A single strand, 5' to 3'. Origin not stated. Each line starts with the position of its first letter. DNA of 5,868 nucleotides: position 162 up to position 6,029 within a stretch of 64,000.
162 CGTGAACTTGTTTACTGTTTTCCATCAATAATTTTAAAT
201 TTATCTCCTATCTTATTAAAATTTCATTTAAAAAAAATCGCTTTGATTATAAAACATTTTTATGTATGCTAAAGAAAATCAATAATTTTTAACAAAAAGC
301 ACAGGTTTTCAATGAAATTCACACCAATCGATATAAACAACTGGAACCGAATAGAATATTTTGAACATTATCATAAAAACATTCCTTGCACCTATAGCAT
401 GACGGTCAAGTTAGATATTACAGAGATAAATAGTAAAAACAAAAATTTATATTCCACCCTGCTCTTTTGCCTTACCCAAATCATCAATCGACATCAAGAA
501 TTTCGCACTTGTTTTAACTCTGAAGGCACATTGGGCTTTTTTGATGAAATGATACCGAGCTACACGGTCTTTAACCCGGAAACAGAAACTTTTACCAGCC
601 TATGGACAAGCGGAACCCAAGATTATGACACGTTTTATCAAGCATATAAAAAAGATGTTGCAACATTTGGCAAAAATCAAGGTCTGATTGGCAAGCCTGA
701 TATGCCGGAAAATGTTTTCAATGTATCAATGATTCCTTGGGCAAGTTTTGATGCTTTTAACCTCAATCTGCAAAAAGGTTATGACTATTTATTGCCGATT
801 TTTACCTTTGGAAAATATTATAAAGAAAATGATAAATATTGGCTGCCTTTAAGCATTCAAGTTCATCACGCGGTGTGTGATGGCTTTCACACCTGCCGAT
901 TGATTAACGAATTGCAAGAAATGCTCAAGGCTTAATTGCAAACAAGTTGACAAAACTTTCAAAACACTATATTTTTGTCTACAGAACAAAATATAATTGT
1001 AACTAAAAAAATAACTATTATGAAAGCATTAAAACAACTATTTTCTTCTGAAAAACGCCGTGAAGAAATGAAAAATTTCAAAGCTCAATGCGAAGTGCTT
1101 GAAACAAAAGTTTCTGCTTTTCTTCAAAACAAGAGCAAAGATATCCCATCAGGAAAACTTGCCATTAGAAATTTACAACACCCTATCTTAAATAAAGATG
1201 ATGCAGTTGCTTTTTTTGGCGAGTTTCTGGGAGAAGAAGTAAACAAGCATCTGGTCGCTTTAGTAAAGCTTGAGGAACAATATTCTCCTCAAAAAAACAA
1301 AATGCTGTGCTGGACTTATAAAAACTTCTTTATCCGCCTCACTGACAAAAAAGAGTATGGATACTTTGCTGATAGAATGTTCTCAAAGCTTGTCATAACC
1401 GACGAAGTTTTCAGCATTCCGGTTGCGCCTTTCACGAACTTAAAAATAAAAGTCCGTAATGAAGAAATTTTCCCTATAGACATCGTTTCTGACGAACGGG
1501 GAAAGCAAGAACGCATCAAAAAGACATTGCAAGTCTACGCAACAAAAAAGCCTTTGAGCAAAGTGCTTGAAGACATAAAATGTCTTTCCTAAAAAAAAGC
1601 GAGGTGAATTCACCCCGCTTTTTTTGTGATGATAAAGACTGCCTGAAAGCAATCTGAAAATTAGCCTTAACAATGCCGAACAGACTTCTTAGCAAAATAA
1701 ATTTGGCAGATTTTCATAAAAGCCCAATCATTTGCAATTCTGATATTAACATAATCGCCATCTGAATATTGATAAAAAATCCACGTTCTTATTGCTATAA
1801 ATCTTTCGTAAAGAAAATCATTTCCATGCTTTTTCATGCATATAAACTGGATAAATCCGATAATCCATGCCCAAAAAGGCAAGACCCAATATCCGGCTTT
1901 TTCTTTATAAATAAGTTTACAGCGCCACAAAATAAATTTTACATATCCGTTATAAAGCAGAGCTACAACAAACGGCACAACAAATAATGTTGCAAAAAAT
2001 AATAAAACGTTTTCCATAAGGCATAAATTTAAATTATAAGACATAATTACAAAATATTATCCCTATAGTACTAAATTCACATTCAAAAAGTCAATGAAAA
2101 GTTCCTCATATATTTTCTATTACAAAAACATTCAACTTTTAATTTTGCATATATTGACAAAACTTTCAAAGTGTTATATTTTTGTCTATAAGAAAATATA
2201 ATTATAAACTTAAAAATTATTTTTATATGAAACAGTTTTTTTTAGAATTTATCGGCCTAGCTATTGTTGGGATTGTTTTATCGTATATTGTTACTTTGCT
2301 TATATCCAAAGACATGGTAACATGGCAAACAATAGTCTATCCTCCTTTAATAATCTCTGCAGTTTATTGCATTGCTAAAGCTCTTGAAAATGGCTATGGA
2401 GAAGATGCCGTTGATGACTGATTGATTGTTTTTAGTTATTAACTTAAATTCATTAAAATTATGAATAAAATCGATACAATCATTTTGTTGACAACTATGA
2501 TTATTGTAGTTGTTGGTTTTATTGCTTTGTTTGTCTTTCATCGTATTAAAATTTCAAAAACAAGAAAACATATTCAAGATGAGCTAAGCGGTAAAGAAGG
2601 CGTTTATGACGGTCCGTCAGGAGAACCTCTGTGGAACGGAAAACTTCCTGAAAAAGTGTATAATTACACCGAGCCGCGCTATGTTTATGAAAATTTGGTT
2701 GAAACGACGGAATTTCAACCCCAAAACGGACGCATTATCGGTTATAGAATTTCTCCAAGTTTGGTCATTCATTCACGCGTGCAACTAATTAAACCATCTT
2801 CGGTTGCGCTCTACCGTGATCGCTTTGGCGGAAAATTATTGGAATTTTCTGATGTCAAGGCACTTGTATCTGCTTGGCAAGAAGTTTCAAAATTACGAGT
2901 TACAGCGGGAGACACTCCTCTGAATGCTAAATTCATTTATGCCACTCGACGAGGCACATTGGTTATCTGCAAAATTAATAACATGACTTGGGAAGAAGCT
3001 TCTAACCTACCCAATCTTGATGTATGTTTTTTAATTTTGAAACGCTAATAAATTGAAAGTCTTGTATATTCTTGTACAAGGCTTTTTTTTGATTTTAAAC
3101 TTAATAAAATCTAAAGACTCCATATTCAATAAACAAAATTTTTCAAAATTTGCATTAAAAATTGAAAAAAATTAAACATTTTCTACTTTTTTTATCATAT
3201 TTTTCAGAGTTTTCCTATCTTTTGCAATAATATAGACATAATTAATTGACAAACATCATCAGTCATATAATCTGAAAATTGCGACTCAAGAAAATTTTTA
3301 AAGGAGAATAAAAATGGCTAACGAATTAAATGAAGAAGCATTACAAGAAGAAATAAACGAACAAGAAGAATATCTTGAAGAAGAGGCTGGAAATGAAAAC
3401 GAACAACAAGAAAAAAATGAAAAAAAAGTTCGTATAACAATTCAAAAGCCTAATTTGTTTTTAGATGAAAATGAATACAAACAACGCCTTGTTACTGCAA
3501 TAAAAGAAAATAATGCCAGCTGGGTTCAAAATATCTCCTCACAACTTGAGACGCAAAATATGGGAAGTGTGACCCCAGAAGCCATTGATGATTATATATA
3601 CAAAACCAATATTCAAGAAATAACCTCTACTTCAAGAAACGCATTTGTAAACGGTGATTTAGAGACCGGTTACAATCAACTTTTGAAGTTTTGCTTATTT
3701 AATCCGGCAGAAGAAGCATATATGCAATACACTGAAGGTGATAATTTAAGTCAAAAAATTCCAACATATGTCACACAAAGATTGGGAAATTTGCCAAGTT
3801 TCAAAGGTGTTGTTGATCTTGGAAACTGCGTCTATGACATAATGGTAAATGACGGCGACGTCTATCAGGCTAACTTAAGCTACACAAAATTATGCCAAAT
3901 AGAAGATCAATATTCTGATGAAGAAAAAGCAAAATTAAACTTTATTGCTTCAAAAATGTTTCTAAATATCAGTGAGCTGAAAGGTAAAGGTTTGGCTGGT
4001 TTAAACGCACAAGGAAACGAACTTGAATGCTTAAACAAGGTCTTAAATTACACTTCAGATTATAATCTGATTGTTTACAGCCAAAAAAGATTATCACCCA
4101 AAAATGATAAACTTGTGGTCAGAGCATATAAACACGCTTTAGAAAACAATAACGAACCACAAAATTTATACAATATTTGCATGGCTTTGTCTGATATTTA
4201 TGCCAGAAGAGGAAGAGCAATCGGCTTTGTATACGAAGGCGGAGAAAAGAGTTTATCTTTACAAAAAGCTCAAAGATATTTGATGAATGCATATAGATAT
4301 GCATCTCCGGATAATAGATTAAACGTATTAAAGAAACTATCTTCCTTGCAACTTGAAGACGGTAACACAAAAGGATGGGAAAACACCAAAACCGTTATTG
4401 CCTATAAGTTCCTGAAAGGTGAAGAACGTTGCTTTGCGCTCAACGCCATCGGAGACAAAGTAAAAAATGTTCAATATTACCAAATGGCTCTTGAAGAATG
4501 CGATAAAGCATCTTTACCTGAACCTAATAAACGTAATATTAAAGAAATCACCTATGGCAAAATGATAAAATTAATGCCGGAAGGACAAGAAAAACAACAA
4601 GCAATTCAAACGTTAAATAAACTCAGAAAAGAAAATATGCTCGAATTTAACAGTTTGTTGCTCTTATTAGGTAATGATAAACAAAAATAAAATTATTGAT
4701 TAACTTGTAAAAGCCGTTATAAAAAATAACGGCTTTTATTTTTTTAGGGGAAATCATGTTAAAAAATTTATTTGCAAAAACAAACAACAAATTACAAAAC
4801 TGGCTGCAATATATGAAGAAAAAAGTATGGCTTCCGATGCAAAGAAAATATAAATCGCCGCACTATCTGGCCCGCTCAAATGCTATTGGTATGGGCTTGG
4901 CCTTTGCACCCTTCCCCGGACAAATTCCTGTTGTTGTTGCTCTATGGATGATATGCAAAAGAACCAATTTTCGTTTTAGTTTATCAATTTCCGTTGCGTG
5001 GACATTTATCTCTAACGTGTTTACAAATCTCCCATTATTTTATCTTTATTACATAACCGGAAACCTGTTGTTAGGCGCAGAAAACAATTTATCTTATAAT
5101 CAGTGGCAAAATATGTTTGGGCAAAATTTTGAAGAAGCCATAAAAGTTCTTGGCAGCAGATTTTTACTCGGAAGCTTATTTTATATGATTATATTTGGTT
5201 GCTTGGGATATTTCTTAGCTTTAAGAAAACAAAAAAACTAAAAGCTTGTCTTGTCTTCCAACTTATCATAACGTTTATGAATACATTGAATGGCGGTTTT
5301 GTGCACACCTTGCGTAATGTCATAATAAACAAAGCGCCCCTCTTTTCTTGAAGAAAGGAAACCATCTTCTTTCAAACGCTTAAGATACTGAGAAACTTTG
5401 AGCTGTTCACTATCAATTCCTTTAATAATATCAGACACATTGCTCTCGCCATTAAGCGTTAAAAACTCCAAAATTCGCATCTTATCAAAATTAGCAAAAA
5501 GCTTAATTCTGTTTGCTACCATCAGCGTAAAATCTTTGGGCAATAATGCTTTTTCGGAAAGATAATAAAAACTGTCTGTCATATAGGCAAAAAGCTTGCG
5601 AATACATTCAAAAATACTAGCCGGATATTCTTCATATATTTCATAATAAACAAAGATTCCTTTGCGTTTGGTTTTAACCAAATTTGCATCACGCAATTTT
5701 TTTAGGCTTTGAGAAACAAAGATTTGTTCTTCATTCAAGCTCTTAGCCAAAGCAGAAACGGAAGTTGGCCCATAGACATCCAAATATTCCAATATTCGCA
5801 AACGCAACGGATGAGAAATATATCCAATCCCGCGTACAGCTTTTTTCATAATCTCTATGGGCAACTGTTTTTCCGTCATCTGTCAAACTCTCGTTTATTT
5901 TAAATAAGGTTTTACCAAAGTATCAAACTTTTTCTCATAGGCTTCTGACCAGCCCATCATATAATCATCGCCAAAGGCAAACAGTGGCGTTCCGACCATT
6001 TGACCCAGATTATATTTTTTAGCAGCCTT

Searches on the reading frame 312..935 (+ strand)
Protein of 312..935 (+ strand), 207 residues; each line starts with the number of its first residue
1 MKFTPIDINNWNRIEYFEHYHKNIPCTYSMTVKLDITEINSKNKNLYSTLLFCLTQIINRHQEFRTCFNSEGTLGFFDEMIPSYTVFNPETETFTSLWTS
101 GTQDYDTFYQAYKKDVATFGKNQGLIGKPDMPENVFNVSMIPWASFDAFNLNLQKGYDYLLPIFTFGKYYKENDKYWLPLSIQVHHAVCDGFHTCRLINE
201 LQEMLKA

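Call 13: search_protein_families(library=pfam, proteins=[window:312-935:+], max_evalue=0.001)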
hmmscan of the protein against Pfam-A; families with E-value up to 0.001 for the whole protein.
window:312-935:+ (207 aa): 1 family
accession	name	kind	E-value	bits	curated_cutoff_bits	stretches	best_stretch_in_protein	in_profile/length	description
PF00302.23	CAT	-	5.3e-76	255.6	23.5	1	1-202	1-205/205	Chloramphenicol acetyltransferase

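Call 88: find_encoding_contigs(protein=window:312-935:+, flank=10000, max_places=3)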
Protein window:312-935:+ (207 aa): 1 contig read that carries it; 1 place shown.
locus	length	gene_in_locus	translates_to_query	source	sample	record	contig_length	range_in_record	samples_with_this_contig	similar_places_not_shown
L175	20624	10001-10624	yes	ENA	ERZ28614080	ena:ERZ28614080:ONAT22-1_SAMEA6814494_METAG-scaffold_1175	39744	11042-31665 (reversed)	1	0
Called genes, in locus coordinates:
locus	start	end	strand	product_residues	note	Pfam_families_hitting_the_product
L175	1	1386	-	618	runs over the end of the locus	PF00122:E1-E2_ATPase, PF00702:Hydrolase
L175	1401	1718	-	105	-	PF00403:HMA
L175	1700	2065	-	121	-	PF12840:HTH_20 (weak), PF01022:HTH_5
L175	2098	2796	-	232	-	PF03575:Peptidase_S51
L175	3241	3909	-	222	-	-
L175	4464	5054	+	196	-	-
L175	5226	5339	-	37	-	-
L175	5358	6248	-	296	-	-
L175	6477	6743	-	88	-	PF26745:SPM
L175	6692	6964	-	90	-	-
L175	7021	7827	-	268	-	-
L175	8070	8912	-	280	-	-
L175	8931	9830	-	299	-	PF13606:Ank_3 (faint), PF12796:Ank_2, PF13857:Ank_5 (weak), PF13637:Ank_4, PF00023:Ank (weak)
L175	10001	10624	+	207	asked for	PF00302:CAT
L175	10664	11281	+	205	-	-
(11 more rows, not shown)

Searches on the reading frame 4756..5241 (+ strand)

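Call 13: search_protein_families(library=pfam, proteins=[window:4756-5241:+], max_evalue=0.001)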
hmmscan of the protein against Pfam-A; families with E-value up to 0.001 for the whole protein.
window:4756-5241:+ (161 aa): 1 family
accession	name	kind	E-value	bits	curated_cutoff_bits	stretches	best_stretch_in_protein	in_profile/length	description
PF09835.14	DUF2062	-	8.1e-23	81.5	27.4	1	23-156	6-135/147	Uncharacterized protein conserved in bacteria (DUF2062)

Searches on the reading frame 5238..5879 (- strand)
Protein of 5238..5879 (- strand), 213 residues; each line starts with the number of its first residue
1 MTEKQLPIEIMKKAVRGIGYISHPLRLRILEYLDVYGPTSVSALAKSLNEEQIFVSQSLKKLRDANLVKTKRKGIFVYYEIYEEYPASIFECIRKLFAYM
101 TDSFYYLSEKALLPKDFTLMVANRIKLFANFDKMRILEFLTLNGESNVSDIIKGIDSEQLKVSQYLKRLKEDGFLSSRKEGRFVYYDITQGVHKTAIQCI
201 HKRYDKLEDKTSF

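Call 13: search_protein_families(library=pfam, proteins=[window:5238-5879:-], max_evalue=0.001)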
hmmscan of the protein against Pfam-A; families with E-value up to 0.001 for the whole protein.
window:5238-5879:- (213 aa): 12 families
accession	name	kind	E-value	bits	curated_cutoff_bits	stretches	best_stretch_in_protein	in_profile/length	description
PF01022.26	HTH_5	-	1.2e-13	51.2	22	2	24-69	2-46/47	Bacterial regulatory protein, arsR family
PF13463.12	HTH_27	-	7.8e-09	36.1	22.2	0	136-190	8-66/68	Winged helix DNA-binding domain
PF12840.13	HTH_20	-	1.1e-08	35.3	27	1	21-69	1-49/51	Helix-turn-helix domain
PF25212.1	HVO_A0114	-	4.5e-08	33.2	27.6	1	24-74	22-72/84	HVO_A0114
PF01978.25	TrmB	-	1.1e-07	32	25.6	0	140-186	17-63/68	Sugar-specific transcriptional regulator TrmB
PF12802.13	MarR_2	-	1.1e-06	29.1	27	0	26-70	7-52/61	MarR family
PF13412.12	HTH_24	-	1.3e-06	28.4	21.9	0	134-174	6-46/48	Winged helix-turn-helix DNA-binding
PF01047.28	MarR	-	4.6e-06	26.9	24.6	0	26-69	5-48/59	MarR family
PF01325.25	Fe_dep_repress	-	7.7e-05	23.3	26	0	37-73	21-57/60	Iron dependent repressor, N-terminal DNA binding domain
PF24034.1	DUF7343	-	9e-05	22.7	27.6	0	132-182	4-55/62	Domain of unknown function (DUF7343)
PF02002.24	TFIIE_alpha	-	0.00051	20.3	22.9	0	130-180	12-62/105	TFIIE alpha subunit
PF02082.26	Rrf2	-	0.00076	20.1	30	0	28-72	10-57/132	Iron-dependent Transcriptional regulator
